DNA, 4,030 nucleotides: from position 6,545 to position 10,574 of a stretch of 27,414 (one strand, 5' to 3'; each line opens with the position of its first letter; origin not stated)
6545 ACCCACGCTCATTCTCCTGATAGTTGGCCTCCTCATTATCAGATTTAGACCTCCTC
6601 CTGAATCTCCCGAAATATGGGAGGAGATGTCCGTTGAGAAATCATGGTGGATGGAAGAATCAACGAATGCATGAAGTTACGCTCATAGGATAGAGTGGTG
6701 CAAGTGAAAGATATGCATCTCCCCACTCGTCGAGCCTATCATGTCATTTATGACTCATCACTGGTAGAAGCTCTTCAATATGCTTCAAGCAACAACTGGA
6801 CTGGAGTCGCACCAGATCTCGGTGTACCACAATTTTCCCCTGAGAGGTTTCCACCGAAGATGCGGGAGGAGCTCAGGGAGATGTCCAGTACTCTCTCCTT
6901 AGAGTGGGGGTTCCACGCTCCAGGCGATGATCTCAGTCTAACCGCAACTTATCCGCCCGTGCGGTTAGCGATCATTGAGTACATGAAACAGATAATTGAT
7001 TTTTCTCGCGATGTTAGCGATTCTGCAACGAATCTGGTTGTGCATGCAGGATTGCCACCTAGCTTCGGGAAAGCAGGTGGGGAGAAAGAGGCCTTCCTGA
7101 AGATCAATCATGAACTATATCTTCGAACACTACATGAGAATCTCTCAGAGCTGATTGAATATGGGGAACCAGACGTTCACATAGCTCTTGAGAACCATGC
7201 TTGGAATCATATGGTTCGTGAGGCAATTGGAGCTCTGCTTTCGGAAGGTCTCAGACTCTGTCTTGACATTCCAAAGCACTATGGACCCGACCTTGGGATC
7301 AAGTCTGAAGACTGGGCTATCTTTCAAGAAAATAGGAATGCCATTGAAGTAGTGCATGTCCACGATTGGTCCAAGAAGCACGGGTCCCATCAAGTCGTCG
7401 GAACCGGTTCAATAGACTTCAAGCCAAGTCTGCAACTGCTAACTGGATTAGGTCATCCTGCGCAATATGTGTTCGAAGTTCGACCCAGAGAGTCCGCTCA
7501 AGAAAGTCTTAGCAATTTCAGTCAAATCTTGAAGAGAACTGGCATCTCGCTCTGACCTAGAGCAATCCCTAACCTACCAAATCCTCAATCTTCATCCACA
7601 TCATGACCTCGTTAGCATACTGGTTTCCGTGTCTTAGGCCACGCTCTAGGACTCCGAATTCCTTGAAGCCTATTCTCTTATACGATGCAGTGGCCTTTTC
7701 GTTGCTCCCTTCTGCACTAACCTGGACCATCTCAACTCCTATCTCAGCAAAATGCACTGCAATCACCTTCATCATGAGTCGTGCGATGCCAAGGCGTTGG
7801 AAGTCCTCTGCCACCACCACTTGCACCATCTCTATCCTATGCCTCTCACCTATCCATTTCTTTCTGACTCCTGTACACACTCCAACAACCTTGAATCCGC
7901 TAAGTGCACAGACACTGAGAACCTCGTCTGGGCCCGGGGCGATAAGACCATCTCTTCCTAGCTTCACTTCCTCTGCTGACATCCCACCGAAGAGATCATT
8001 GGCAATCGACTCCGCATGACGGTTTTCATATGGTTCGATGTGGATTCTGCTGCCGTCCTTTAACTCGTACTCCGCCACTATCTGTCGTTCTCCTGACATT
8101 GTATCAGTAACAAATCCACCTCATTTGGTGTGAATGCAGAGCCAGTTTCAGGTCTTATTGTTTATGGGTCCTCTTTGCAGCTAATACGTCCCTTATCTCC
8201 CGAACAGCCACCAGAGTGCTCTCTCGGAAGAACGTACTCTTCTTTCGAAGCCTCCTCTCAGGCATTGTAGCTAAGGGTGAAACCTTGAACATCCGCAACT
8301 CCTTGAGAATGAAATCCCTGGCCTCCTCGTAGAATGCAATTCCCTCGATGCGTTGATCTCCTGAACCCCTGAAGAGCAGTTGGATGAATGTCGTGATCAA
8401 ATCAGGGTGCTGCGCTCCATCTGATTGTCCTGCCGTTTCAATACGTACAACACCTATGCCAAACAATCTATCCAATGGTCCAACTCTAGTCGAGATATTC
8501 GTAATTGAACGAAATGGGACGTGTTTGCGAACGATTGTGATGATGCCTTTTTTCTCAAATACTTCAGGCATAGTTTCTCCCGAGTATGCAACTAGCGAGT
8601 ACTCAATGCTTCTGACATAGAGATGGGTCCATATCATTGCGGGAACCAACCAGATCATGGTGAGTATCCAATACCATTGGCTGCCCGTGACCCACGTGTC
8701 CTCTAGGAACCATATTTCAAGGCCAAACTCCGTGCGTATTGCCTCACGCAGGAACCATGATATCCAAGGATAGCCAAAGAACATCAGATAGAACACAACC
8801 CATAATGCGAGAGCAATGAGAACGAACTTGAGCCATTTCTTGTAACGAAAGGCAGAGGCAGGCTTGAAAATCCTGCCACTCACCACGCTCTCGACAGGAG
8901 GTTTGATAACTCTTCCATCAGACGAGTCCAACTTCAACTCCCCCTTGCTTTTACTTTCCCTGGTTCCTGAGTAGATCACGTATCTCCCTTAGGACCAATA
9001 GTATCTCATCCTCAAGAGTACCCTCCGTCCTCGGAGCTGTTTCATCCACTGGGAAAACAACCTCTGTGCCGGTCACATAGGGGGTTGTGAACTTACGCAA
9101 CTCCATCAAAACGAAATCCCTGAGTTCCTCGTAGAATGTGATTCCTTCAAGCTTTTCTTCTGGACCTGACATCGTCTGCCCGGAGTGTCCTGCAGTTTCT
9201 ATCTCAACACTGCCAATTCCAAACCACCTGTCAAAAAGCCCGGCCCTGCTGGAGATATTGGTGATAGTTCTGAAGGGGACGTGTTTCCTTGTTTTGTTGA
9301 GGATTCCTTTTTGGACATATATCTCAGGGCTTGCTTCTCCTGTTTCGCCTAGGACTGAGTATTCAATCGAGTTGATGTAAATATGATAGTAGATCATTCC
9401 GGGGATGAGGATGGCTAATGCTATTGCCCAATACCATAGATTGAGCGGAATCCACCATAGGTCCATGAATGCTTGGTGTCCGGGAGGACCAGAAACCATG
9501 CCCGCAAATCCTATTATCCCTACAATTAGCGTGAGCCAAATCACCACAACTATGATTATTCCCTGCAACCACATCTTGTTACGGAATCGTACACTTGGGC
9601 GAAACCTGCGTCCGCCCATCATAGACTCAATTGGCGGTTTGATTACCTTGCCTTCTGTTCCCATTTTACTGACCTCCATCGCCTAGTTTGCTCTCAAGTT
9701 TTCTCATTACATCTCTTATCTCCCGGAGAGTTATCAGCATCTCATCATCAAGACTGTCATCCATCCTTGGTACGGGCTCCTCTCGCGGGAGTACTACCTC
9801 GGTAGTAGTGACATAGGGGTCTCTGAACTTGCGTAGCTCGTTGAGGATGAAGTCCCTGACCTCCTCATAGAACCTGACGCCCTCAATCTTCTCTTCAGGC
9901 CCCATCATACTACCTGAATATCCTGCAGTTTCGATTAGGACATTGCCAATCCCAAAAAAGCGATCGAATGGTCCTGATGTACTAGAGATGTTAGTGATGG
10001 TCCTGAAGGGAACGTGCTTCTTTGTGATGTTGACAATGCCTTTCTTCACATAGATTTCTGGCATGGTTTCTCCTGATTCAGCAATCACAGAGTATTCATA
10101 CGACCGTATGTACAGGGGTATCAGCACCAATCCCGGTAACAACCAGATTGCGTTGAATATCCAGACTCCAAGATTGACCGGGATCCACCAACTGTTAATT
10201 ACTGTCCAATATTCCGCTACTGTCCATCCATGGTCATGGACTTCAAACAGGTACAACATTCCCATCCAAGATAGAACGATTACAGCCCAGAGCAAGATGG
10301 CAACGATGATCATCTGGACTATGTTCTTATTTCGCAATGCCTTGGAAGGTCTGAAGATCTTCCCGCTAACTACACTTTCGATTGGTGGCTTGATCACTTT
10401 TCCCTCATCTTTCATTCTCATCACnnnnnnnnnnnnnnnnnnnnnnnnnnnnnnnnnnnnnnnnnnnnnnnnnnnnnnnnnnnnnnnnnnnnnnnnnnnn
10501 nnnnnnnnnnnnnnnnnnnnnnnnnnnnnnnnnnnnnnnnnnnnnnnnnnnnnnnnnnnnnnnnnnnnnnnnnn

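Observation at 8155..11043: Candidate undescribed system: metal-site HTH regulator + three diversified membrane bPH_2 proteins under one operator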

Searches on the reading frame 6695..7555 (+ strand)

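Call 47: search_protein_families(library=pfam, proteins=[window:6695-7555:+], max_evalue=0.01)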
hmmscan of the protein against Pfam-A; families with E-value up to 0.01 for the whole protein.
window:6695-7555:+ (286 aa): 1 family
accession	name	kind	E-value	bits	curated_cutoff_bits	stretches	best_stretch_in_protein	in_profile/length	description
PF01261.30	AP_endonuc_2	-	1.7e-17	64.4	31.1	1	29-273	3-244/249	Xylose isomerase-like TIM barrel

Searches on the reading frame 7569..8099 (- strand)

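Call 6: search_protein_families(library=ncbifam, proteins=[window:7569-8099:-], max_evalue=0.1)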
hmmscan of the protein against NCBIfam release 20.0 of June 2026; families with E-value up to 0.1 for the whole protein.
window:7569-8099:- (176 aa): 18 families
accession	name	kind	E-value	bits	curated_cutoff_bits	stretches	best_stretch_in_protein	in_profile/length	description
NF033083.0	AAC_3_I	equivalog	2.7e-07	30.9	200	1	58-147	46-136/145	AAC(3)-I family aminoglycoside N-acetyltransferase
TIGR01575.1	rimI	equivalog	6.6e-07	29.5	86.4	1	86-152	53-119/132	ribosomal protein S18-alanine N-acetyltransferase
NF002959.0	PRK03624.1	equivalog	2.9e-05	23.8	124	1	87-151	71-135/147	GNAT family acetyltransferase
NF041716.1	HxA_phane_GNAT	equivalog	0.00019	21.3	250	1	84-148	78-143/152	cyclophane-containing RiPP N-acetyltransferase HaaN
NF007025.1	PRK09491.1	equivalog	0.00031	20.7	173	1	91-150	65-124/145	ribosomal protein S18-alanine N-acetyltransferase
TIGR03103.1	trio_acet_GNAT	equivalog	0.0009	17.9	569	1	70-151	135-218/547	N-acetylglutaminylglutamine synthetase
NF000487.1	stat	exception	0.0012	18.4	420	1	87-170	103-185/189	streptothricin N-acetyltransferase STAT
NF007853.0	PRK10562.1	equivalog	0.0027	17.9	125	1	94-170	74-142/146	N-acetyltransferase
TIGR03448.1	mycothiol_MshD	equivalog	0.0029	17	163.1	1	91-148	230-288/294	mycothiol synthase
NF011709.0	PRK15130.1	equivalog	0.0053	16.6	218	1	85-168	79-163/186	spermidine N1-acetyltransferase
NF040503.1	resist_ArsN1a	equivalog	0.007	16.1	170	1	92-158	80-146/159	arsinothricin resistance N-acetyltransferase ArsN1 family A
NF049894.1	CG3035_N_ac_Glu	equivalog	0.0085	15.3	280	1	88-147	232-291/300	N-acetylglutamate synthase, CG3035 family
NF053587.1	SpmdActasePaiA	equivalog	0.015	15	250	1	87-150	89-152/172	spermidine/spermine N(1)-acetyltransferase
TIGR03585.1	PseH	equivalog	0.017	15.2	93.1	1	107-161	95-149/156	UDP-4-amino-4,6-dideoxy-N-acetyl-beta-L-altrosamine N-acetyltransferase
NF000225.3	AAC_6p_Strep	exception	0.023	14.6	250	1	117-158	96-137/156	aminoglycoside 6'-N-acetyltransferase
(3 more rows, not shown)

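Call 47: search_protein_families(library=pfam, proteins=[window:7569-8099:-], max_evalue=0.01)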
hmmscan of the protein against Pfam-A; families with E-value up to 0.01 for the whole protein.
window:7569-8099:- (176 aa): 5 families
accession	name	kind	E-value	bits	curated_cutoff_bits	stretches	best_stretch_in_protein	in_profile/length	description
PF00583.31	Acetyltransf_1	-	1.1e-09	39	20.7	1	61-145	34-116/116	Acetyltransferase (GNAT) family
PF13508.13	Acetyltransf_7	-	8e-08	33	27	1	69-147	12-84/84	Acetyltransferase (GNAT) domain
PF13673.13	Acetyltransf_10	-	5e-07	30.2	23.6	1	90-149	53-111/128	Acetyltransferase (GNAT) domain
PF08445.16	FR47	-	2.3e-06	27.9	22.1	1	81-147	14-79/86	FR47-like protein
PF13420.13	Acetyltransf_4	-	0.00056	20.4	24.3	1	70-165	59-154/155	Acetyltransferase (GNAT) domain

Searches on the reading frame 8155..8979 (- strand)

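Call 3: search_protein_families(library=pfam, proteins=[window:8155-8979:-], max_evalue=1)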
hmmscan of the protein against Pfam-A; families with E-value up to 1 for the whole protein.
window:8155-8979:- (274 aa): 2 families
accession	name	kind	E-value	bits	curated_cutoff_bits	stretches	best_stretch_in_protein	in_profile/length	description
PF03703.20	bPH_2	-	2.6e-08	34.4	22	1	143-192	16-64/78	Bacterial PH domain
PF24649.1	DUF7642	-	0.016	15.6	27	1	149-188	32-71/100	Domain of unknown function (DUF7642)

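Call 6: search_protein_families(library=ncbifam, proteins=[window:8155-8979:-], max_evalue=0.1)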
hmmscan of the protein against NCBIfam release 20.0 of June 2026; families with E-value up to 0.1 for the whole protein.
window:8155-8979:- (274 aa): 0 families

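Call 59: search_protein_families(library=padloc, proteins=[window:8155-8979:-], max_evalue=0.01)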
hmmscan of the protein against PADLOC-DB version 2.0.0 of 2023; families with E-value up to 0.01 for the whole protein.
window:8155-8979:- (274 aa): 0 families

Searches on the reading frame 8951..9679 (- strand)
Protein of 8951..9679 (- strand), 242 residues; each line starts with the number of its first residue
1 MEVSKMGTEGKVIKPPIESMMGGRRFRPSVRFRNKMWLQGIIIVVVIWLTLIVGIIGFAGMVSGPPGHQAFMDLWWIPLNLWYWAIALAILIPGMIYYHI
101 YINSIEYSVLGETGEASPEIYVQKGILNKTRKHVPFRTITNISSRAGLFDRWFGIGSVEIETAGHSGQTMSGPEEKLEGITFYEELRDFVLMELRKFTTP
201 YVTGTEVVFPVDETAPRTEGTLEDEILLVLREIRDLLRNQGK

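Call 3: search_protein_families(library=pfam, proteins=[window:8951-9679:-], max_evalue=1)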
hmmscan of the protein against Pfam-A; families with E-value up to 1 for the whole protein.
window:8951-9679:- (242 aa): 4 families
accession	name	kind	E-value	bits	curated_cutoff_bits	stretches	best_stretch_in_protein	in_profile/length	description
PF03703.20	bPH_2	-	1e-11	45.4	22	1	119-173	12-61/78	Bacterial PH domain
PF24649.1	DUF7642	-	5.1e-05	23.6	27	1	128-197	31-98/100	Domain of unknown function (DUF7642)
PF00487.30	FA_desaturase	-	0.0092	16.2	29.7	1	30-111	121-187/253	Fatty acid desaturase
PF04531.18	Phage_holin_1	-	0.19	12.7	22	1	29-57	4-32/82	Bacteriophage holin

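Call 6: search_protein_families(library=ncbifam, proteins=[window:8951-9679:-], max_evalue=0.1)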
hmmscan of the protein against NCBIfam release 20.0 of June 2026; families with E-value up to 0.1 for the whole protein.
window:8951-9679:- (242 aa): 0 families

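Call 59: search_protein_families(library=padloc, proteins=[window:8951-9679:-], max_evalue=0.01)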
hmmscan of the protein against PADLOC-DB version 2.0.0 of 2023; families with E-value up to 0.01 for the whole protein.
window:8951-9679:- (242 aa): 0 families

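Call 86: predict_structure(alignment_id=A4)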
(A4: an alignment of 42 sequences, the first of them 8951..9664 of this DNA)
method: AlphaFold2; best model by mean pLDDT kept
length: 237 residues; sequences in the alignment: 42
mean_pLDDT: 79.8   pTM: 0.66
mean pLDDT of the five models: 79.8, 79.8, 79.4, 76.9, 76.9
residues with pLDDT >= 90: 102; 70-90: 75; 50-70: 30; < 50: 30
segments of 3 or more residues with pLDDT < 50: 7-17, 201-213
pLDDT, mean of each block of 10 residues (from residue 1): 49 50 92 96 97 92 93 97 97 93 74 83 84 89 93 83 61 89 85 57 45 60 81 73
secondary structure, 60 per line:
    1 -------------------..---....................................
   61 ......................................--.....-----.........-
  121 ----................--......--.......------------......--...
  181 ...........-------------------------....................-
elements in order: H25-98 E101-105 E111-119 E125-130 E134-140 H143-148 E151-157 E170-175 H178-191 H217-236

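Call 88: fold_search(model_id=the predicted structure, library=pdb)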
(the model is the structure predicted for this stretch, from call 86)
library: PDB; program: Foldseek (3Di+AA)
matches with E <= 10: 291; with E <= 0.001: 0
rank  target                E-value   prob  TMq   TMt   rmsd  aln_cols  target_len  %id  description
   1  3dcx_B                7.9e-03  1.00  0.26  0.48   3.8       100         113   12  Crystal structure of a duf1696 family protein with a pleckstrin-homology domain (shew_0819) from shewanella loihica pv (released 2008-07-29)
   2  3hsa_C                1.4e-02  1.00  0.27  0.50   3.8       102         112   11  Crystal structure of pleckstrin homology domain (YP_926556.1) from SHEWANELLA AMAZONENSIS SB2B at 1.99 A resolution (released 2009-06-23)
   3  3hsa_A                1.6e-02  1.00  0.26  0.46   3.1        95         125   13  Crystal structure of pleckstrin homology domain (YP_926556.1) from SHEWANELLA AMAZONENSIS SB2B at 1.99 A resolution (released 2009-06-23)
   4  3dcx_C                2.6e-02  0.99  0.26  0.48   3.4        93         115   13  Crystal structure of a duf1696 family protein with a pleckstrin-homology domain (shew_0819) from shewanella loihica pv (released 2008-07-29)
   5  3dcx_A                4.7e-02  0.98  0.27  0.49   3.8       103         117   13  Crystal structure of a duf1696 family protein with a pleckstrin-homology domain (shew_0819) from shewanella loihica pv (released 2008-07-29)
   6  4dx9_I                4.7e-02  0.90  0.22  0.37   5.7        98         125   16  ICAP1 in complex with integrin beta 1 cytoplasmic tail (released 2013-01-09)
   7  4dx9_g                5.3e-02  0.95  0.25  0.42   5.7       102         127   12  ICAP1 in complex with integrin beta 1 cytoplasmic tail (released 2013-01-09)
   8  3hsa_B                6.4e-02  0.96  0.25  0.43   4.2       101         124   10  Crystal structure of pleckstrin homology domain (YP_926556.1) from SHEWANELLA AMAZONENSIS SB2B at 1.99 A resolution (released 2009-06-23)
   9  4ifs                  9.6e-02  0.72  0.21  0.21   8.5       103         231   16  Crystal structure of the hSSRP1 Middle domain (released 2014-01-29)
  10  3hsa_D                1.4e-01  0.93  0.26  0.50   3.3       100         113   12  Crystal structure of pleckstrin homology domain (YP_926556.1) from SHEWANELLA AMAZONENSIS SB2B at 1.99 A resolution (released 2009-06-23)
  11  4khb_C                1.4e-01  0.84  0.22  0.43   4.8        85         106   14  Structure of the Spt16D Pob3N heterodimer (released 2013-05-29)
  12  4dx9_Y                1.5e-01  0.89  0.26  0.43   5.1        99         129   10  ICAP1 in complex with integrin beta 1 cytoplasmic tail (released 2013-01-09)
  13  3dcx_E                1.6e-01  0.94  0.25  0.51   3.6        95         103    7  Crystal structure of a duf1696 family protein with a pleckstrin-homology domain (shew_0819) from shewanella loihica pv (released 2008-07-29)
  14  6xtb                  1.6e-01  0.85  0.24  0.24   4.5        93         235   18  Subunit BBS 5 of the human core BBSome complex (released 2020-02-19)
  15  6jm5_A                1.6e-01  0.75  0.23  0.40   7.0       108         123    9  Crystal structure of TBC1D23 C terminal domain (released 2019-10-16)
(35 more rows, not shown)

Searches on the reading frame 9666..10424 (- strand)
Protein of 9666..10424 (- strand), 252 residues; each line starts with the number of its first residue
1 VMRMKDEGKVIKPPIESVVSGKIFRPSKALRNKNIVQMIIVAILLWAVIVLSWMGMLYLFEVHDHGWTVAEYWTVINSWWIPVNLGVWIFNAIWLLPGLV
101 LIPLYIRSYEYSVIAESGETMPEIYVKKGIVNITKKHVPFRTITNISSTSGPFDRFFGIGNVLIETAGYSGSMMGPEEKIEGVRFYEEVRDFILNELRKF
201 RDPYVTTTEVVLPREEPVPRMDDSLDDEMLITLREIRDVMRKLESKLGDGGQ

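Call 3: search_protein_families(library=pfam, proteins=[window:9666-10424:-], max_evalue=1)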
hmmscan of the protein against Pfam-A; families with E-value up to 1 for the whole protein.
window:9666-10424:- (252 aa): 3 families
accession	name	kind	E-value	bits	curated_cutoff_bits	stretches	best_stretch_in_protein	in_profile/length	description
PF03703.20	bPH_2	-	3.7e-09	37.2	22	1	123-176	12-61/78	Bacterial PH domain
PF24649.1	DUF7642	-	0.059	13.8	27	1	133-201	32-99/100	Domain of unknown function (DUF7642)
PF06713.17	bPH_4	-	0.12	12.9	22.9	1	133-179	16-63/74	Bacterial PH domain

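Call 6: search_protein_families(library=ncbifam, proteins=[window:9666-10424:-], max_evalue=0.1)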
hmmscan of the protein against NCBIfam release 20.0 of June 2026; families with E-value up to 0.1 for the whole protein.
window:9666-10424:- (252 aa): 0 families

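Call 59: search_protein_families(library=padloc, proteins=[window:9666-10424:-], max_evalue=0.01)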
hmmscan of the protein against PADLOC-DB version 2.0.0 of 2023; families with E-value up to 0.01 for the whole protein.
window:9666-10424:- (252 aa): 0 families
